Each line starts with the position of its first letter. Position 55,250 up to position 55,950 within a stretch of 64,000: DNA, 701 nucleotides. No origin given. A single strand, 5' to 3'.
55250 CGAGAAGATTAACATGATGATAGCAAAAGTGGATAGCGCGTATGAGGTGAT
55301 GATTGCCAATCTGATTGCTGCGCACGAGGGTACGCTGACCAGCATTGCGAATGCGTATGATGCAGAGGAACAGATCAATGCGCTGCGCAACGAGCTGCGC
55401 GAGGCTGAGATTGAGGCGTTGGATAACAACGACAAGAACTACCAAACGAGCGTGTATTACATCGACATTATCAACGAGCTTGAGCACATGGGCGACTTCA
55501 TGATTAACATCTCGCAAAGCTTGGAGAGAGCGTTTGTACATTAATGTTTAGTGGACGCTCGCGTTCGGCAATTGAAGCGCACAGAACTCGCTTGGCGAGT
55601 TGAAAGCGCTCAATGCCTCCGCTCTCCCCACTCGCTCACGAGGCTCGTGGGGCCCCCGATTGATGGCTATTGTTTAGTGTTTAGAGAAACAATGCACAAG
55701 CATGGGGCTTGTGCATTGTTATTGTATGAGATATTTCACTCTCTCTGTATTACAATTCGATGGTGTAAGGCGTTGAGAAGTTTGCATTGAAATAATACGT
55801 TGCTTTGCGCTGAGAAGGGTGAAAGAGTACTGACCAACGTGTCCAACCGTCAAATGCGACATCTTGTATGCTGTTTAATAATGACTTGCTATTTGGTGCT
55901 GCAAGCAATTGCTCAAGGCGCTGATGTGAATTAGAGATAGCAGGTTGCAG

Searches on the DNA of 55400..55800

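Call 64: search_rna_families(source=window, start=55400, end=55800, threshold=evalue, max_evalue=10)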
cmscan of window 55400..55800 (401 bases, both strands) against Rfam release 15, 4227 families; matches with E-value up to 10: 6.
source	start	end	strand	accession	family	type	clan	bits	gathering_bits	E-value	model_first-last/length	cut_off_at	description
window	55677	55732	+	RF00840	mir-374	Gene; miRNA;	-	15.9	54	2.2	1-71/71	no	mir-374 microRNA precursor family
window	55668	55734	+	RF03718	mir-2804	Gene; miRNA;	-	15.4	86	5.7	1-78/78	no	mir-2804 microRNA precursor family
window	55686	55722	+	RF03843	MIR2600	Gene; miRNA;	-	14.8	98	4.9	1-85/85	no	MIR2600 microRNA precursor family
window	55682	55727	-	RF04140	mir-3118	Gene; miRNA;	-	14.5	89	9.1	6-71/76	no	mir-3118 microRNA precursor family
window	55498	55560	+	RF02292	TtnuCD16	Gene; snRNA; snoRNA; CD-box;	-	14.3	75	2.1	1-58/58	no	Tetrahymena snoRNA TtnuCD16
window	55486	55547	-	RF01637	ceN47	Gene; snRNA; snoRNA; CD-box;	-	12.3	35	3.7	1-155/155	no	Nematode snoRNA ceN47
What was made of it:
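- On Any Rfam family: Only noise at E > 2 was found around the large core (call 64).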
